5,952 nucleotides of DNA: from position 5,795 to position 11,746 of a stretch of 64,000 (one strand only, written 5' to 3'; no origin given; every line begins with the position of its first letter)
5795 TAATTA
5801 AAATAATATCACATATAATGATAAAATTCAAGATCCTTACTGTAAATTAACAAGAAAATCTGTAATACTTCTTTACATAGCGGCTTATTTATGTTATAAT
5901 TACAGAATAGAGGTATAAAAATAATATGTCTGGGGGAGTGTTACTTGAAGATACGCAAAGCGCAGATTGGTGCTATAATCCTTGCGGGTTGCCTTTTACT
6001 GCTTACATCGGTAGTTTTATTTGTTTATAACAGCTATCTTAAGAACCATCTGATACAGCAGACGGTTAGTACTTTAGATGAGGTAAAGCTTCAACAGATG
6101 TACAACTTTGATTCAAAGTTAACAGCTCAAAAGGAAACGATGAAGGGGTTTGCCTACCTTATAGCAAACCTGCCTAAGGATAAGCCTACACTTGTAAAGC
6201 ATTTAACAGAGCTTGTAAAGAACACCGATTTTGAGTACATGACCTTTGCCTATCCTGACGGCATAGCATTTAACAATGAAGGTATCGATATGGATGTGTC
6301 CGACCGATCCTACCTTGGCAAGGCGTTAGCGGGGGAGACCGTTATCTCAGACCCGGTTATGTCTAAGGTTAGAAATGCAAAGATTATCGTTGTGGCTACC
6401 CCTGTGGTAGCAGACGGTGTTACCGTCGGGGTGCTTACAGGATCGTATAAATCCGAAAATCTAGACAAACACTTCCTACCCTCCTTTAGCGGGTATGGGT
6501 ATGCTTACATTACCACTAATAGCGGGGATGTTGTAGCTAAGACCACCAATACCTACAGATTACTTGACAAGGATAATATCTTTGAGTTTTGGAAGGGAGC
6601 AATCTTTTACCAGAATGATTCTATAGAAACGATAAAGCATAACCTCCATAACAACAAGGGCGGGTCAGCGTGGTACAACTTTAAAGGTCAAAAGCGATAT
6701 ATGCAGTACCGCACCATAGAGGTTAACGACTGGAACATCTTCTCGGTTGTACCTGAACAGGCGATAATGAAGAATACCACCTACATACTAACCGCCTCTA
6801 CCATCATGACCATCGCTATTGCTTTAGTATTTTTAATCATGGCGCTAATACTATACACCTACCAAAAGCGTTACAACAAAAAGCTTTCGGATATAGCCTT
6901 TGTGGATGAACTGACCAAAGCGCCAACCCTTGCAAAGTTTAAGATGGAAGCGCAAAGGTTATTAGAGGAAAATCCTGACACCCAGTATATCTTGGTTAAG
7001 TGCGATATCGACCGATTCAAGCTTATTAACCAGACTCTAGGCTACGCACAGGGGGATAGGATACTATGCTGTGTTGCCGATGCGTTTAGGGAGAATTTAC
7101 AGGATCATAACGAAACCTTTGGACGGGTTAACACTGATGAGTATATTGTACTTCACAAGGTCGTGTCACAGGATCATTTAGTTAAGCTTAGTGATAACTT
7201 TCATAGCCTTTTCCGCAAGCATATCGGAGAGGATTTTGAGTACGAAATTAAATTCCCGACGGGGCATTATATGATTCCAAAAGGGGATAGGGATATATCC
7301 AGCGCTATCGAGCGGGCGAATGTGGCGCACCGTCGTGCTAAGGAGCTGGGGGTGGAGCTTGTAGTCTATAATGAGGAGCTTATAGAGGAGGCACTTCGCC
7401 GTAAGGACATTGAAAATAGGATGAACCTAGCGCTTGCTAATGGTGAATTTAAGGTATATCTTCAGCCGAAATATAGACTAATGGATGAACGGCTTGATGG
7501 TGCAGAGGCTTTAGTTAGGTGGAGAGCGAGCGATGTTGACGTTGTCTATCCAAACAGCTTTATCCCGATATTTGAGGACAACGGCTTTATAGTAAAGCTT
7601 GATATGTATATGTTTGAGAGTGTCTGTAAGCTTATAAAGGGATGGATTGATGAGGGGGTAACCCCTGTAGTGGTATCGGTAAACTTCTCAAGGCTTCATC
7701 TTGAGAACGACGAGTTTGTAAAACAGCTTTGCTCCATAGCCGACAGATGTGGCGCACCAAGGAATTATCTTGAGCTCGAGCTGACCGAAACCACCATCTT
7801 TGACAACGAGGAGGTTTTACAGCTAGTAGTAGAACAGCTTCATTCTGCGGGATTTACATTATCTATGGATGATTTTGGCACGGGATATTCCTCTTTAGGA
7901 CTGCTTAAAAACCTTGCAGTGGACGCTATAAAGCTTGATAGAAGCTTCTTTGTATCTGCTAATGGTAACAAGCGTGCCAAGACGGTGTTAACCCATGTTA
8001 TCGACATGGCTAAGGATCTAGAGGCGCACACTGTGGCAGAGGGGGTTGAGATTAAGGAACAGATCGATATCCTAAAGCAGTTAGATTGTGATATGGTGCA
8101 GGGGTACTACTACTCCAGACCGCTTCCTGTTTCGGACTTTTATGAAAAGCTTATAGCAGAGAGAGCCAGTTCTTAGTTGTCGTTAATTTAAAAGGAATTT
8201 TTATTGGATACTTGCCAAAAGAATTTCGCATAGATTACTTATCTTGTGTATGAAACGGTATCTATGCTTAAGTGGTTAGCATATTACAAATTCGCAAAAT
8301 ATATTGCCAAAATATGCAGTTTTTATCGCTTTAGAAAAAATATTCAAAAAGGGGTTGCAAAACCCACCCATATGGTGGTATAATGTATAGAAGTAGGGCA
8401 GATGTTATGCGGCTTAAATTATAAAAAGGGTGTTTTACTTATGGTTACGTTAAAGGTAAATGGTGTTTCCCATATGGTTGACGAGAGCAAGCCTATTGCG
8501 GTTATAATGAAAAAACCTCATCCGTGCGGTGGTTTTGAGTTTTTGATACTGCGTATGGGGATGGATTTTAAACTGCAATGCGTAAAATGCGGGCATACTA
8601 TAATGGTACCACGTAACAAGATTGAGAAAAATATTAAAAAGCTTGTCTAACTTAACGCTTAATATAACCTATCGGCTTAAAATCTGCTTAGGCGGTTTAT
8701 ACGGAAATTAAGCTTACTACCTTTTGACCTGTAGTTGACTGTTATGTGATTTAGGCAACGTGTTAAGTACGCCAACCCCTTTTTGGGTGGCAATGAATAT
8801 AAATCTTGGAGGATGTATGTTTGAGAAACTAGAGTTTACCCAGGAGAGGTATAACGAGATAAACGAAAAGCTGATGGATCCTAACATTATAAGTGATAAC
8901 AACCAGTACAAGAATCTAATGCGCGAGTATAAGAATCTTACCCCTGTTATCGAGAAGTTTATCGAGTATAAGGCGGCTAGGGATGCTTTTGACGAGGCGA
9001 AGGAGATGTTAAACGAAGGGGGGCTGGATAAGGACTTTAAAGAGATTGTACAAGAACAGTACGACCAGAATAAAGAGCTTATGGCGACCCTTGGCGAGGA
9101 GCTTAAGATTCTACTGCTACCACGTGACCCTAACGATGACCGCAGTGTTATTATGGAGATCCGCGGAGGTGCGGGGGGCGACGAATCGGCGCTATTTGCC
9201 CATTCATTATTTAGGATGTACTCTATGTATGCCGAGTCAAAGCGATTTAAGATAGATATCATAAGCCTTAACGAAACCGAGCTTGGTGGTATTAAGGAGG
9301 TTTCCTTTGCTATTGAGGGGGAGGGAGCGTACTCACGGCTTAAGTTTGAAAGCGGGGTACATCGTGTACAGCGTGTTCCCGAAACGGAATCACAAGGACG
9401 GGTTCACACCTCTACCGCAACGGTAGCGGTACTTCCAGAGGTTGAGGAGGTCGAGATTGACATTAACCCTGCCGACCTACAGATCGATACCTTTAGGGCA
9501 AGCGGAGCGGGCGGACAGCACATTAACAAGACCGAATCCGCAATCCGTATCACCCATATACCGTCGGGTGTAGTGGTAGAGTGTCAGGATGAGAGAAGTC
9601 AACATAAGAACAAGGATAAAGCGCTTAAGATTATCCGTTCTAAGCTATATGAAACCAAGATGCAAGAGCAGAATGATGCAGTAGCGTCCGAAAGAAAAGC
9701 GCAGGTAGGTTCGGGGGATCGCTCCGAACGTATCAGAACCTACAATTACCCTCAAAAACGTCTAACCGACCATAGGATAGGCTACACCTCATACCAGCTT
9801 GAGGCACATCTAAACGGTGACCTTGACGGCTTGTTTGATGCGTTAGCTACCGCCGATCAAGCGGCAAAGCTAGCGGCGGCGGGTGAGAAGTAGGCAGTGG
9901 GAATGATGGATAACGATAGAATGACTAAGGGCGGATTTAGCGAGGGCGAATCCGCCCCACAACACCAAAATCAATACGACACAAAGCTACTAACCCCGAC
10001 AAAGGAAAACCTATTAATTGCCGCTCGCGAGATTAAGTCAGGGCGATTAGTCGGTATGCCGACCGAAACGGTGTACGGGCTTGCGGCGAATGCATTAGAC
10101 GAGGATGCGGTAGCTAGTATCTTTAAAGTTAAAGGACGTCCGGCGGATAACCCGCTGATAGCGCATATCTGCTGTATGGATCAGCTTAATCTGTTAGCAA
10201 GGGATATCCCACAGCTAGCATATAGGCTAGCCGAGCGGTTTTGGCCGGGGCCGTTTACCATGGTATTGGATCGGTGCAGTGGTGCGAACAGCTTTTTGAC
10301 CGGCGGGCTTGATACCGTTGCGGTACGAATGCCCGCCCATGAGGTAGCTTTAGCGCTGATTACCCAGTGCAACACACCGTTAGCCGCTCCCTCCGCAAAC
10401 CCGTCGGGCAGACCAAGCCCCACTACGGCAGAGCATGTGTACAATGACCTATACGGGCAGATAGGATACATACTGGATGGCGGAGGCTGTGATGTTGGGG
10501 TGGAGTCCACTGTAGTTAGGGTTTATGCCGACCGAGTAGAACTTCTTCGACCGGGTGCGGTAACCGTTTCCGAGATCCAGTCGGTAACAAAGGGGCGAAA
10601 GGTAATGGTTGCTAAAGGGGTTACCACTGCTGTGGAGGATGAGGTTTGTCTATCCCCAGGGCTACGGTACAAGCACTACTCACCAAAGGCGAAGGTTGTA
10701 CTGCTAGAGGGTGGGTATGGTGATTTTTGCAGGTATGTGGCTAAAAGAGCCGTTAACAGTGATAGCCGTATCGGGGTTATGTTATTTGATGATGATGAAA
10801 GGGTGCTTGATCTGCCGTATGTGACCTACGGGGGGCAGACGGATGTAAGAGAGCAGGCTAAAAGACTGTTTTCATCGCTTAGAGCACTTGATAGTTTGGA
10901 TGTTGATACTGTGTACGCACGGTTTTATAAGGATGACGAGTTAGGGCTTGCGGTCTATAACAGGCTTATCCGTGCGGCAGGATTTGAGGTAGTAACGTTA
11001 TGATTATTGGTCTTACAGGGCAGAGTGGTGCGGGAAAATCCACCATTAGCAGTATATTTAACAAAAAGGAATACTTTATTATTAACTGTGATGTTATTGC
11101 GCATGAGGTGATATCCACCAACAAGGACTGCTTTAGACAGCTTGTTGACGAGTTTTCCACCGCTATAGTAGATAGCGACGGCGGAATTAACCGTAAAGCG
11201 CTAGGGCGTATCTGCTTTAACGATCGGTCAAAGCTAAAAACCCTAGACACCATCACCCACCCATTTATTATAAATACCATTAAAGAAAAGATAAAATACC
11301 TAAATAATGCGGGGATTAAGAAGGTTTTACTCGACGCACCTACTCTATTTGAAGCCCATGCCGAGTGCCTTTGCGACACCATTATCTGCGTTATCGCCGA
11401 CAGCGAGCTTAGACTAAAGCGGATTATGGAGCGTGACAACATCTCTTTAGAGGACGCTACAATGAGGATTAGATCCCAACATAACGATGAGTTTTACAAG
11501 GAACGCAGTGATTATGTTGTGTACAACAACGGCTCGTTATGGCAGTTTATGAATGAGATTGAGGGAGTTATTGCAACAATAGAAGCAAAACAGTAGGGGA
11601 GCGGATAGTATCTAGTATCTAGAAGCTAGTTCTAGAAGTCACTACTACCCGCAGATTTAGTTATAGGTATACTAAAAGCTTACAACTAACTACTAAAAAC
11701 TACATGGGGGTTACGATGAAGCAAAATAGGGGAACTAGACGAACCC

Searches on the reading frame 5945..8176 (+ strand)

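Call 73: search_protein_families(library=pfam, proteins=[window:5945-8176:+], max_evalue=0.00001)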
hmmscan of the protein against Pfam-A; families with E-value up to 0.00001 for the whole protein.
window:5945-8176:+ (743 aa): 3 families
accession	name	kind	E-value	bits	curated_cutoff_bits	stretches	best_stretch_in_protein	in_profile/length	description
PF00563.25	EAL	-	5.5e-62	209.7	31.3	1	492-726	3-236/236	EAL domain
PF00990.26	GGDEF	-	8.6e-18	65.1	23.8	1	318-469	1-158/161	Diguanylate cyclase, GGDEF domain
PF02743.24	dCache_1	-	1.2e-14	54.9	45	1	49-266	16-238/240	Cache domain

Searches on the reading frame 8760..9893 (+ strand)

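Call 73: search_protein_families(library=pfam, proteins=[window:8760-9893:+], max_evalue=0.00001)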
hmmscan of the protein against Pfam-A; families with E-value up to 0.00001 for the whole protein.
window:8760-9893:+ (377 aa): 2 families
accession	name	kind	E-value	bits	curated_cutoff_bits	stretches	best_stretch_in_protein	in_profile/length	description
PF03462.23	PCRF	-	1.8e-74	250.2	24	1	28-222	2-194/194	PCRF domain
PF00472.26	RF-1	-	3.5e-45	153.1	35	1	229-339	1-116/116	RF-1 domain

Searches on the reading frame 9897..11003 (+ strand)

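Call 73: search_protein_families(library=pfam, proteins=[window:9897-11003:+], max_evalue=0.00001)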
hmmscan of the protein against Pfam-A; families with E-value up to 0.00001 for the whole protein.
window:9897-11003:+ (368 aa): 2 families
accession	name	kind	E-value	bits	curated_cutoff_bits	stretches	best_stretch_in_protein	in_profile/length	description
PF01300.24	Sua5_yciO_yrdC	-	1.9e-57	194.1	25.1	1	46-220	3-178/178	Telomere recombination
PF03481.19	Sua5_C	-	4e-27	95.8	22.9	1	222-362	1-136/136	Threonylcarbamoyl-AMP synthase, C-terminal domain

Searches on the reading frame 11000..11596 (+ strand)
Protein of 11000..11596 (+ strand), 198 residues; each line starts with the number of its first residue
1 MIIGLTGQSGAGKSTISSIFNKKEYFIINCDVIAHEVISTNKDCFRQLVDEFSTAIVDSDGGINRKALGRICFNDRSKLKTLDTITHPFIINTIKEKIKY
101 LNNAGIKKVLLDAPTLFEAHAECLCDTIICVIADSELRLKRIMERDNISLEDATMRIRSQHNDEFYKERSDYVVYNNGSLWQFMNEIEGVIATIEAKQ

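Call 73: search_protein_families(library=pfam, proteins=[window:11000-11596:+], max_evalue=0.00001)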
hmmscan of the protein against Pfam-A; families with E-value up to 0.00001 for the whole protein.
window:11000-11596:+ (198 aa): 1 family
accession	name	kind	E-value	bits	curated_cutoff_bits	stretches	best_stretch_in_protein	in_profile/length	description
PF01121.26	CoaE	-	2.6e-47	161.3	27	1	1-180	1-178/180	Dephospho-CoA kinase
